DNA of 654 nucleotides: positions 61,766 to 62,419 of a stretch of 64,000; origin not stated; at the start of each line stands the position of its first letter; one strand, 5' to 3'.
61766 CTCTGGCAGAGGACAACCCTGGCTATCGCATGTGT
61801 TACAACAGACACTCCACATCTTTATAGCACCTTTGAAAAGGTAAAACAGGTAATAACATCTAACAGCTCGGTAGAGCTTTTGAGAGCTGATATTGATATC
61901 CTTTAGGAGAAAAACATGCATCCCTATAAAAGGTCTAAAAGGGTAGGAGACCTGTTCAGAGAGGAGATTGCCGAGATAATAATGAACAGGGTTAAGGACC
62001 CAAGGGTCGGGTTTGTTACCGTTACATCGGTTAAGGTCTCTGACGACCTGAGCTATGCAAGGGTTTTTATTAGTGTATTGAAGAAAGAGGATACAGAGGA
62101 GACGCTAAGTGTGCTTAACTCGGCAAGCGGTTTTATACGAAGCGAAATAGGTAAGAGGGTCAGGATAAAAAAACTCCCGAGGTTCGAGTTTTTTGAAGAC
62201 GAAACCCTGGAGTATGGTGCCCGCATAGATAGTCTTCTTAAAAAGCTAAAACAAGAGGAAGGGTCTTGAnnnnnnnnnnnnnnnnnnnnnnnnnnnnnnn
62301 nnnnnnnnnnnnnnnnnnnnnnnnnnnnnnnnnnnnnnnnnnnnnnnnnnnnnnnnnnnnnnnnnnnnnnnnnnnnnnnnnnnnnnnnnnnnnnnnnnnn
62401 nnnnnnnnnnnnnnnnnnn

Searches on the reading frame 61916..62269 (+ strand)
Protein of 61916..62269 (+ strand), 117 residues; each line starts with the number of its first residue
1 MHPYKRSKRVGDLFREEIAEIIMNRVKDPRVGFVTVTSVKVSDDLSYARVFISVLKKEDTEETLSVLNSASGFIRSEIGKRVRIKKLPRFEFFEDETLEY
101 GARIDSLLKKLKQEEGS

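Call 13: find_encoding_contigs(protein=window:61916-62269:+, flank=10000, max_places=6)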
Protein window:61916-62269:+ (117 aa): 5 contigs read that carry it; 5 places shown.
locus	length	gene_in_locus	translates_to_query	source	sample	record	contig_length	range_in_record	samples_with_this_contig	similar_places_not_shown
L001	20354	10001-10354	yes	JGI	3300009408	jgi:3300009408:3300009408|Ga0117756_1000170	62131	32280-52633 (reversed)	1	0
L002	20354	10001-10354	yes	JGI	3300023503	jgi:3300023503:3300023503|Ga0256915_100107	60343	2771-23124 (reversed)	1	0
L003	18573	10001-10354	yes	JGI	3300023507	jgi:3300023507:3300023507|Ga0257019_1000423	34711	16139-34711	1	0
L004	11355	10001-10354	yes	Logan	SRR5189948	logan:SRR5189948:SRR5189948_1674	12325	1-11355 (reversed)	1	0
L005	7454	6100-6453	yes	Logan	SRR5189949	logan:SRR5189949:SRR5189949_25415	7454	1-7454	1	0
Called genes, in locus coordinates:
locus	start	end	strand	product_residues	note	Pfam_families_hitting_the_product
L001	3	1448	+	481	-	PF00224:PK, PF02887:PK_C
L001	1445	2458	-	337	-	PF01075:Glyco_transf_9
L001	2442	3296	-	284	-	-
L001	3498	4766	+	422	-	PF05697:Trigger_N, PF05698:Trigger_C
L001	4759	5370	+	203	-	PF00574:CLP_protease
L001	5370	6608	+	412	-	PF06689:zf-C4_ClpX, PF00493:MCM (faint), PF01078:Mg_chelatase (faint), PF05496:RuvB_N (weak), PF00004:AAA, PF07724:AAA_2, PF07728:AAA_5 (weak), PF10431:ClpB_D2-small, +1 more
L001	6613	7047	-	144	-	PF05258:DciA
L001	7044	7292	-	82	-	PF00830:Ribosomal_L28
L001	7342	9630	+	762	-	PF04760:IF2_N, PF00009:GTP_EFTU, PF00025:Arf (weak), PF00071:Ras, PF01926:MMR_HSR1, PF22042:EF-G_D2, PF11987:IF-2, PF03144:GTP_EFTU_D2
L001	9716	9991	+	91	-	PF04456:DUF503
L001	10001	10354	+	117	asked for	PF02033:RBFA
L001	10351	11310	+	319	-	PF01368:DHH, PF02272:DHHA1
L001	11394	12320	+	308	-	PF01509:TruB_N, PF16198:TruB_C_2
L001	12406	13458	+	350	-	PF11104:PilM_2, PF05134:T2SSL (weak), PF14450:FtsA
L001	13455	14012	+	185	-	PF05137:PilN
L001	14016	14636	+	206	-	PF04350:PilO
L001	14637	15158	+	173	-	PF04351:PilP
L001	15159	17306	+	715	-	PF11741:AMIN (faint), PF21305:type_II_gspD_N0, PF07660:STN, PF03958:Secretin_N, PF00263:Secretin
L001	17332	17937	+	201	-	-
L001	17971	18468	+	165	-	-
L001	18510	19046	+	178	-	PF09343:DUF2460 (faint)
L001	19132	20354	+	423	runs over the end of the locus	PF00872:Transposase_mut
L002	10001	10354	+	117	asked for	PF02033:RBFA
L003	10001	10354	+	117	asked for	PF02033:RBFA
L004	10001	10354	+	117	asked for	PF02033:RBFA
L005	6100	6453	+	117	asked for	PF02033:RBFA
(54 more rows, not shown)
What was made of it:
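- A transposase gene (Transposase_mut) lies about 8 kb beyond the window end (call 13).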

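Call 42: find_homologous_proteins(query=L001:11394-12320:+, max_evalue=1e-20)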
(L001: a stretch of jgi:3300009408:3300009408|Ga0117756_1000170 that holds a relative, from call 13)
Query L001:11394-12320:+ (308 aa): 7906 proteins with E <= 1e-20 among 8000 candidates; the best 120 are listed.
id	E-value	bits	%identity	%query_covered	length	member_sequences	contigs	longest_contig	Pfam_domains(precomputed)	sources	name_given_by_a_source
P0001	9.8e-199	677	100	100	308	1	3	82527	PF01509.24,PF16198.11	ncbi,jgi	-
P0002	3.0e-146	505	76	96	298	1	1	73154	PF01509.24,PF16198.11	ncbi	-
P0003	2.4e-136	472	72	92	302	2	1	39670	PF01509.24,PF16198.11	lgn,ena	-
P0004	1.5e-107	378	62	93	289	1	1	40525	PF01509.24,PF16198.11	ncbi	-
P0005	7.4e-107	375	61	93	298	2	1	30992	PF01509.24,PF16198.11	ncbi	-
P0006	5.4e-100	353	59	94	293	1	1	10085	PF01509.24,PF16198.11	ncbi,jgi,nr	ncbi:MAG: tRNA pseudouridine(55) synthase TruB [Nitrospirae bacterium]|nr:tRNA pseudouridine(55) syn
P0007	9.4e-100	352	59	94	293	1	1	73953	PF01509.24,PF16198.11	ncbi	-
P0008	1.8e-99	351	59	92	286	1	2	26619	PF01509.24,PF16198.11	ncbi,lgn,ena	-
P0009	7.8e-99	349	58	92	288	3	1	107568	PF01509.24,PF16198.11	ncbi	-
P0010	5.1e-98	346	57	91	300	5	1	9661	PF01509.24,PF16198.11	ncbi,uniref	ncbi:tRNA pseudouridine(55) synthase [hydrothermal vent metagenome]|uniref:tRNA pseudouridine(55) sy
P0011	2.7e-97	344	55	93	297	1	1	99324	PF01509.24,PF16198.11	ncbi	-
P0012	6.5e-97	343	54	92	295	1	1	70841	PF01509.24,PF16198.11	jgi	-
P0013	1.5e-96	341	55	91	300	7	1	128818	PF01509.24,PF16198.11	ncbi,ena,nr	ncbi:MAG TPA: tRNA pseudouridine(55) synthase TruB [Nitrospirae bacterium]|nr:tRNA pseudouridine(55)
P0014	1.7e-96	341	58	92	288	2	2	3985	PF01509.24,PF16198.11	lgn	-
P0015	6.1e-96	339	57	91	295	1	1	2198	PF01509.24,PF16198.11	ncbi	-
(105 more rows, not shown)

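Call 44: find_encoding_contigs(protein=P0002, flank=10000, max_places=3)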
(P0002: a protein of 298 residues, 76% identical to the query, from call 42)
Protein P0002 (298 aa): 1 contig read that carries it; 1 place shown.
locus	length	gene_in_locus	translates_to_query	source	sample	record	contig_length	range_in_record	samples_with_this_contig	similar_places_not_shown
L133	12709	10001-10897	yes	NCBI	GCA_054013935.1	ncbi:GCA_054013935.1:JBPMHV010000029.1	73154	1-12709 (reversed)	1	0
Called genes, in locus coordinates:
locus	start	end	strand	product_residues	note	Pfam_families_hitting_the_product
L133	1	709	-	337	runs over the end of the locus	PF01075:Glyco_transf_9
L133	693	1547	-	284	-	-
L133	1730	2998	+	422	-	PF05697:Trigger_N, PF05698:Trigger_C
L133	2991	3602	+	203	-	PF00574:CLP_protease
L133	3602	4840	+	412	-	PF06689:zf-C4_ClpX, PF00493:MCM (weak), PF01078:Mg_chelatase (faint), PF05496:RuvB_N (weak), PF00004:AAA, PF07724:AAA_2, PF07728:AAA_5 (faint), PF10431:ClpB_D2-small, +1 more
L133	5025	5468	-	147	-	PF05258:DciA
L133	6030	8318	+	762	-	PF04760:IF2_N, PF00009:GTP_EFTU, PF00025:Arf (weak), PF00071:Ras (weak), PF01926:MMR_HSR1, PF22042:EF-G_D2, PF11987:IF-2, PF03144:GTP_EFTU_D2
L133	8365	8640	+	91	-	PF04456:DUF503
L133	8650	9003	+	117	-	PF02033:RBFA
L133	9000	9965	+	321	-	PF01368:DHH, PF02272:DHHA1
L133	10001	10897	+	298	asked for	PF01509:TruB_N, PF16198:TruB_C_2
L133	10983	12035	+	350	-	PF11104:PilM_2, PF05134:T2SSL (weak), PF14450:FtsA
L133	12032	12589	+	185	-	PF05137:PilN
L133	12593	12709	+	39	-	?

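Call 45: find_encoding_contigs(protein=P0003, flank=10000, max_places=3)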
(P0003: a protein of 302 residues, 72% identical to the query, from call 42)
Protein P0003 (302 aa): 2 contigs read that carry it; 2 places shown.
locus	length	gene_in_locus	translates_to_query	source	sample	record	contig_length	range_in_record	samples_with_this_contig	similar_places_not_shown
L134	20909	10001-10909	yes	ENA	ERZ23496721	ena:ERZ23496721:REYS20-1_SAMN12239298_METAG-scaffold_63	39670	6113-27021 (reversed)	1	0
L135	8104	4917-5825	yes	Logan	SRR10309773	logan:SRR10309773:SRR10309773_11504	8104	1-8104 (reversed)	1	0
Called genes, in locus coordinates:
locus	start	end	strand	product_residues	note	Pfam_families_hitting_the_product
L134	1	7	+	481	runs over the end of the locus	PF00224:PK, PF02887:PK_C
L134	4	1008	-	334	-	PF01075:Glyco_transf_9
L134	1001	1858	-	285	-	-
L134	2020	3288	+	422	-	PF05697:Trigger_N, PF05698:Trigger_C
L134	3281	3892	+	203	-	PF00574:CLP_protease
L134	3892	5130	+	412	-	PF06689:zf-C4_ClpX, PF00493:MCM (weak), PF01078:Mg_chelatase (faint), PF05496:RuvB_N (weak), PF00004:AAA, PF07724:AAA_2, PF07728:AAA_5 (weak), PF10431:ClpB_D2-small, +1 more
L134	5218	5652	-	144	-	PF05258:DciA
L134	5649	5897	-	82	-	PF00830:Ribosomal_L28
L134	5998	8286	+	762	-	PF04760:IF2_N, PF00009:GTP_EFTU, PF00025:Arf (weak), PF00071:Ras (weak), PF01926:MMR_HSR1, PF22042:EF-G_D2, PF11987:IF-2, PF03144:GTP_EFTU_D2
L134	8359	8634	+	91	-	PF04456:DUF503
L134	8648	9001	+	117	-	PF02033:RBFA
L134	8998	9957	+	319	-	PF01368:DHH, PF02272:DHHA1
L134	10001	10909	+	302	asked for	PF01509:TruB_N, PF16198:TruB_C_2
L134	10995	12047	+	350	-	PF11104:PilM_2, PF05134:T2SSL (weak), PF14450:FtsA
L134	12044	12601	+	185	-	PF05137:PilN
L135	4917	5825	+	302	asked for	PF01509:TruB_N, PF16198:TruB_C_2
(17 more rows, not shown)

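Call 82: list_cluster_members(proteins=[P0001, P0003, P0122])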
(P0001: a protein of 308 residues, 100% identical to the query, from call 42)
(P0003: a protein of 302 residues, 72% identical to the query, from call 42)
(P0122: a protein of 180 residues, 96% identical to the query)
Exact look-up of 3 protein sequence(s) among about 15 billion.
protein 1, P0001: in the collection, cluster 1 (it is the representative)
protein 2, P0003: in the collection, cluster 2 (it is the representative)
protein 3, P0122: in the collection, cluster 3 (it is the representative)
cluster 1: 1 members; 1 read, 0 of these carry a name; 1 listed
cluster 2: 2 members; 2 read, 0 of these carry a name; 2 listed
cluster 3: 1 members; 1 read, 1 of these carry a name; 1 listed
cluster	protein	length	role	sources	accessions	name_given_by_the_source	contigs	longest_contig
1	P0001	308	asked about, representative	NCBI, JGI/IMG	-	-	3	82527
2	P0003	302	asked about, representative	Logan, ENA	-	-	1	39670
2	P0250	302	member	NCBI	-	-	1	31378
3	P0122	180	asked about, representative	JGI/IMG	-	O-acetyl-ADP-ribose deacetylase (regulator of RNase III)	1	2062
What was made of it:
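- Tried and rejected: list_cluster_members returned no organism names (call 82).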
